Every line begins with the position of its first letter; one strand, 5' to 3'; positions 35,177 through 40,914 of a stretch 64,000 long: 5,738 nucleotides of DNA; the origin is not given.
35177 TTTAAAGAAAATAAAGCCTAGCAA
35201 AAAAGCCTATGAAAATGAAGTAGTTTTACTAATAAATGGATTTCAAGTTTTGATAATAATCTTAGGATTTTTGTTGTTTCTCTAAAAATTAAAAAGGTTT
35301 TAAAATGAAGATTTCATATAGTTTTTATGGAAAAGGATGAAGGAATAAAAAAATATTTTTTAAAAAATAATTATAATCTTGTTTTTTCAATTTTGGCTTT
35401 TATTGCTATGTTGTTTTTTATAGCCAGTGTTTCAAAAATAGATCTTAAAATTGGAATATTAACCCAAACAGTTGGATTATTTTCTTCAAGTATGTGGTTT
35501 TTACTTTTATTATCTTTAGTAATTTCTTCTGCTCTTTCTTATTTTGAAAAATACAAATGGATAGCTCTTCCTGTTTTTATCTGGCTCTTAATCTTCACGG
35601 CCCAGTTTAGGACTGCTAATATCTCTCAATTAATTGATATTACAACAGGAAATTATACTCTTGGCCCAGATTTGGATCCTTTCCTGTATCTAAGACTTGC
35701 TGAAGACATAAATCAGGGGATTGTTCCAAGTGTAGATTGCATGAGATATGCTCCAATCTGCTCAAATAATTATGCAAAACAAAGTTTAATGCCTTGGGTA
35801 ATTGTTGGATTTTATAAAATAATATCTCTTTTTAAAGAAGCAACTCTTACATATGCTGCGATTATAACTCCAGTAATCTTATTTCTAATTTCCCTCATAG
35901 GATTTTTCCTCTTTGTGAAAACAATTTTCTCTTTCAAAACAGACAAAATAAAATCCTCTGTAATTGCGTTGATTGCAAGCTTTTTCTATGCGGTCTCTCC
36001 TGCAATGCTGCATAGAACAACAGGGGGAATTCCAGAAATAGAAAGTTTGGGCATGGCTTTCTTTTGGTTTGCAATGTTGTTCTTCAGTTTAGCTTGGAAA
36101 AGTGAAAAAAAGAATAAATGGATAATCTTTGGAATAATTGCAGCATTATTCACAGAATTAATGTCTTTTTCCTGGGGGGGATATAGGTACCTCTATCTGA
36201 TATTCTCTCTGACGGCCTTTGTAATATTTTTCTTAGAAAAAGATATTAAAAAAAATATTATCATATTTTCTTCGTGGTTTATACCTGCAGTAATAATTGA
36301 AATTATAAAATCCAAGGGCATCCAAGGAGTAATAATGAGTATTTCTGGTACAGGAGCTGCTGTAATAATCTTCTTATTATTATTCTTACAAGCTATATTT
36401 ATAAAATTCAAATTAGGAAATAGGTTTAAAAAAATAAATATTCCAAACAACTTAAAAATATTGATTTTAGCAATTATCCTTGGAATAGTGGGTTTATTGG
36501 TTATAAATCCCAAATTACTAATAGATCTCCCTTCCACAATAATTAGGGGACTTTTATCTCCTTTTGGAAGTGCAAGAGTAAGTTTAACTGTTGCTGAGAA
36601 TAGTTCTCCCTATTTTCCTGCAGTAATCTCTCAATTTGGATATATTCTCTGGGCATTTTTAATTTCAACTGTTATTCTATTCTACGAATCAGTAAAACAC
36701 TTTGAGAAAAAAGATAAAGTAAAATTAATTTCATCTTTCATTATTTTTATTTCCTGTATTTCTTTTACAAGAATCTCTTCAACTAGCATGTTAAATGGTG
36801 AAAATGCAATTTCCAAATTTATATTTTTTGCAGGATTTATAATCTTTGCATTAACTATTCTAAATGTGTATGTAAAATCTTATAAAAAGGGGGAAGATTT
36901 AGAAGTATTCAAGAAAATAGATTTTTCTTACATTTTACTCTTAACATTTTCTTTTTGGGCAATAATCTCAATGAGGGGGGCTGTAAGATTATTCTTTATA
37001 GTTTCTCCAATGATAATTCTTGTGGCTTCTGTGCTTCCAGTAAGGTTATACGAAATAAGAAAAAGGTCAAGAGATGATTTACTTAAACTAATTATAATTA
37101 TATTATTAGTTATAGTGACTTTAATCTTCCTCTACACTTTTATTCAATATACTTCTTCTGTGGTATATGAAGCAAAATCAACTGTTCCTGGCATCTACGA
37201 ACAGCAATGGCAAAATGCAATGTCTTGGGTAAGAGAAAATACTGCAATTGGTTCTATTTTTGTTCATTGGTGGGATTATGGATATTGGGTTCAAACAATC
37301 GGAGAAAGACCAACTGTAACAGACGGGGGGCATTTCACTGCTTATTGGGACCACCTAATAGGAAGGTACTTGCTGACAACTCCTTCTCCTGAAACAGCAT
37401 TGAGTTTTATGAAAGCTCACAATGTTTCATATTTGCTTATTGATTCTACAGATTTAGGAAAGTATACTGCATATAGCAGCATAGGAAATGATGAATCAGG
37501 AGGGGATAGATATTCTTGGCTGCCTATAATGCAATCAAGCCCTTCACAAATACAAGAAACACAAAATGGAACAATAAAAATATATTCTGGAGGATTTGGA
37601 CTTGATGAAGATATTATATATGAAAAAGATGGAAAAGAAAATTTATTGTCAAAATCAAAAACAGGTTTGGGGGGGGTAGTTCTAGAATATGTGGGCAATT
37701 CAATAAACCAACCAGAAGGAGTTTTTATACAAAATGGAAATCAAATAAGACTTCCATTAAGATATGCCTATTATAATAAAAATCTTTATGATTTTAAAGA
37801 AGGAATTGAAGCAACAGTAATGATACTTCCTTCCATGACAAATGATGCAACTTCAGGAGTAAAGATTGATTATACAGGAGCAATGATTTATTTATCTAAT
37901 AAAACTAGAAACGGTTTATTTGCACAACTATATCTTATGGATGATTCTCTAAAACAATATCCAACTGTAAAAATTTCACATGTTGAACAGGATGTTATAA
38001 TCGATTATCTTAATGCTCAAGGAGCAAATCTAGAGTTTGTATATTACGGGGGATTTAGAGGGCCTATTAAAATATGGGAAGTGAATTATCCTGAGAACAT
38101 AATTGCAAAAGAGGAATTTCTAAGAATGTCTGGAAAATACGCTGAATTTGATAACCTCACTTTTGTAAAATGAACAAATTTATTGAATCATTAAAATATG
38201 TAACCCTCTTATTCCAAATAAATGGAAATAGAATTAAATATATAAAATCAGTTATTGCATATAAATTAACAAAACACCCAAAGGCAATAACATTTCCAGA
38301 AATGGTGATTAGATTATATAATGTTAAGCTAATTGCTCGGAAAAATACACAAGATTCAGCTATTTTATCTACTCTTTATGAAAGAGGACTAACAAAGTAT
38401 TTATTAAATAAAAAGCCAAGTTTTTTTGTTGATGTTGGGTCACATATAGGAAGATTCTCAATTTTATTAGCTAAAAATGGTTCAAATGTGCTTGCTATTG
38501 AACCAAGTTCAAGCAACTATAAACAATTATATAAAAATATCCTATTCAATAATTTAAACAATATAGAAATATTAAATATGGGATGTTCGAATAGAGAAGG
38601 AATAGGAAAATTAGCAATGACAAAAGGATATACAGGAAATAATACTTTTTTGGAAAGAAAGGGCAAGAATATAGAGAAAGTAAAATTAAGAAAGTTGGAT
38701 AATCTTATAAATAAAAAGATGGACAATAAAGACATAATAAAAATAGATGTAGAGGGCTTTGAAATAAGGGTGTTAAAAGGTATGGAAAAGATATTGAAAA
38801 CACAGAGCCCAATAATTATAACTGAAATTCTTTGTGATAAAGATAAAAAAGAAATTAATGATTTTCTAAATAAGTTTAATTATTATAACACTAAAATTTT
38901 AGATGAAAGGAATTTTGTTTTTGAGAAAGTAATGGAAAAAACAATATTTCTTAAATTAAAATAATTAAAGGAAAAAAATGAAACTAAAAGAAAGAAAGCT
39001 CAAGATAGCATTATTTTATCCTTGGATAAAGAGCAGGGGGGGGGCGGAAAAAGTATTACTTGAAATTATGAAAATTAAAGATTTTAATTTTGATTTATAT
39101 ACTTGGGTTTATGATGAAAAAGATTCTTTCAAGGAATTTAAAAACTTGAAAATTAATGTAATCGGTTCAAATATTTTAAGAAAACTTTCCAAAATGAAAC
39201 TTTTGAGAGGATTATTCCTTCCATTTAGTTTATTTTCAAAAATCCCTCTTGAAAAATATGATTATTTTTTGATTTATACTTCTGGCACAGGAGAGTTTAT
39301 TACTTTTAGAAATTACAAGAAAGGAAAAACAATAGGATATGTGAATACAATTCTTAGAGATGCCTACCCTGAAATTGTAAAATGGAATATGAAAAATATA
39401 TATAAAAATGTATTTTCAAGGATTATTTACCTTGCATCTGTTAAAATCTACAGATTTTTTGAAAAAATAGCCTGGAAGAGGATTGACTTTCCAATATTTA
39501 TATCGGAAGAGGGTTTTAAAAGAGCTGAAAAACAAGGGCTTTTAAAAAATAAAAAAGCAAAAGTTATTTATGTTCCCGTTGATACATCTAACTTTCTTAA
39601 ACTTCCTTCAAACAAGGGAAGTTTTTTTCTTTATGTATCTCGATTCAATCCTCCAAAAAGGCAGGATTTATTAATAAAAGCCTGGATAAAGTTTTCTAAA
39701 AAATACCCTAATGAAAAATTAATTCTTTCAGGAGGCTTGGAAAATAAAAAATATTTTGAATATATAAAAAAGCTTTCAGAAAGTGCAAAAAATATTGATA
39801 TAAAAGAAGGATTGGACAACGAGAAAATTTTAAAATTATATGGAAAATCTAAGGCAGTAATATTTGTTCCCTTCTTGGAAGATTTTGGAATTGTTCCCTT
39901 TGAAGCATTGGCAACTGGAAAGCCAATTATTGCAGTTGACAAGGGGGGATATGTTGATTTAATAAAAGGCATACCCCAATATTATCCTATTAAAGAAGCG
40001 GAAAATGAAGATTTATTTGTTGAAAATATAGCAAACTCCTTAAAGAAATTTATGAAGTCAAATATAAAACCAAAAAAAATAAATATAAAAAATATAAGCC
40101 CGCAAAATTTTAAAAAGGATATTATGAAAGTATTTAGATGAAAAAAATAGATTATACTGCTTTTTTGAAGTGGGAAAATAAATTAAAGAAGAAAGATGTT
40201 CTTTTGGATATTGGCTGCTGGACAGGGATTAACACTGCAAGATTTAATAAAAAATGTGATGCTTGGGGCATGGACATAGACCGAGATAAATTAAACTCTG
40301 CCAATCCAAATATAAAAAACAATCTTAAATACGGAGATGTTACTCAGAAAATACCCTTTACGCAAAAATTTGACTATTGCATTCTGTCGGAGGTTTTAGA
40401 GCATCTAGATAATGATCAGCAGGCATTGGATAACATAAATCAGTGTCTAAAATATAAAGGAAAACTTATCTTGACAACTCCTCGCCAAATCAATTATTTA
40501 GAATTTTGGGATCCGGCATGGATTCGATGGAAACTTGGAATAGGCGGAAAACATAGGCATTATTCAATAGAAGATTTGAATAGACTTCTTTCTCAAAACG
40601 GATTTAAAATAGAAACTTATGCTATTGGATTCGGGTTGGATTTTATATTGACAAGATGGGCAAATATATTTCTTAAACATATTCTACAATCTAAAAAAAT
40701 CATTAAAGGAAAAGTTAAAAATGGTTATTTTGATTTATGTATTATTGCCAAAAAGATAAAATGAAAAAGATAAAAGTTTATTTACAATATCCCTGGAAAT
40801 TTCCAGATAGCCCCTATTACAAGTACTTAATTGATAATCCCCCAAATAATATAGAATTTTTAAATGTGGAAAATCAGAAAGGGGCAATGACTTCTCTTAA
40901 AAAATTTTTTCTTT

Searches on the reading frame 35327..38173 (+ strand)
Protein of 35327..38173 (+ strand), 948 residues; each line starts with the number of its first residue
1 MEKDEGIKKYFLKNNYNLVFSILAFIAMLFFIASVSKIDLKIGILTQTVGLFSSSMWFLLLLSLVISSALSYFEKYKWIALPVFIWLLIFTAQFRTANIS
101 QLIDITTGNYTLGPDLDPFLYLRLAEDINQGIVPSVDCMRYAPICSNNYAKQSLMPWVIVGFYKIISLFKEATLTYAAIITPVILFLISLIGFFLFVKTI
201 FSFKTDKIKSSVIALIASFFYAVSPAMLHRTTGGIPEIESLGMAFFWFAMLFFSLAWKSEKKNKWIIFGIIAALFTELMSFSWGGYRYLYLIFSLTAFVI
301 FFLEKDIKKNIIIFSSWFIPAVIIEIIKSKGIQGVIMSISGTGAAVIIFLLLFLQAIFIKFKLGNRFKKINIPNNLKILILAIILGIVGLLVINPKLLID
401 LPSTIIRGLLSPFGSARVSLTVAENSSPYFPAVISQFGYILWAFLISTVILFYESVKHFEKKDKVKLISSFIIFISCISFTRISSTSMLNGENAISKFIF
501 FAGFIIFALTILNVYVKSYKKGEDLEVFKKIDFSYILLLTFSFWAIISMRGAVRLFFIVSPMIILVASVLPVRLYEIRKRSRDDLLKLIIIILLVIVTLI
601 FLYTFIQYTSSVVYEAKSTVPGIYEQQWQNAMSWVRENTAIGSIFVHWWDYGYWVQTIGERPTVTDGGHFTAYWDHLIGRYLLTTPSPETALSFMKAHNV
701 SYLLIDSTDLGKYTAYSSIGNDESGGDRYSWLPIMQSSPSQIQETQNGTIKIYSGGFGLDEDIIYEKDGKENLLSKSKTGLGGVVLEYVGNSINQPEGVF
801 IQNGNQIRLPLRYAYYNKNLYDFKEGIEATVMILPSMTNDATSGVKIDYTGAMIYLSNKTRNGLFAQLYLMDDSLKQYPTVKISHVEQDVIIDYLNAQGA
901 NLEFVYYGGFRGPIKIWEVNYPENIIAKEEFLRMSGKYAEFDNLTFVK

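Call 8: search_protein_families(library=pfam, proteins=[window:35327-38173:+], max_evalue=0.001)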
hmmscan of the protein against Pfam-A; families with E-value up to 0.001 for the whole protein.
window:35327-38173:+ (948 aa): 2 families
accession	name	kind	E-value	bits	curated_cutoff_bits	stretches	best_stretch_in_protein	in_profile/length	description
PF02516.20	STT3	-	2.7e-09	37.5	24.5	1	115-393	31-272/405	Oligosaccharyl transferase STT3, N-terminal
PF21436.2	STT3-PglB_core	-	0.00014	22.8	23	1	646-689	6-48/131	STT3/PglB/AglB core domain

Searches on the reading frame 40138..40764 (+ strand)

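Call 8: search_protein_families(library=pfam, proteins=[window:40138-40764:+], max_evalue=0.001)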
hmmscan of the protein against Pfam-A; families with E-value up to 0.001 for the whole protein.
window:40138-40764:+ (208 aa): 7 families
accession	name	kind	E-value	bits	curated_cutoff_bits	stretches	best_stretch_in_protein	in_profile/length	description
PF13489.12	Methyltransf_23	-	1.3e-17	64.5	27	1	15-159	19-162/164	Methyltransferase domain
PF08241.18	Methyltransf_11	-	3.1e-13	50.6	21.2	1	23-112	1-95/95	Methyltransferase domain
PF13847.12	Methyltransf_31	-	9.1e-11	42.1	27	1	17-116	2-113/145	Methyltransferase domain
PF08242.18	Methyltransf_12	-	1.3e-10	42.3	30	1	23-110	1-98/98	Methyltransferase domain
PF13649.12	Methyltransf_25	-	3e-10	41.1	27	1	23-108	2-97/97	Methyltransferase domain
PF05401.17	NodS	-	0.00013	22.4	24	1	15-117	40-149/201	Nodulation protein S (NodS)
PF07021.18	MetW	-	0.00037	20.6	21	1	16-139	11-127/193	Methionine biosynthesis protein MetW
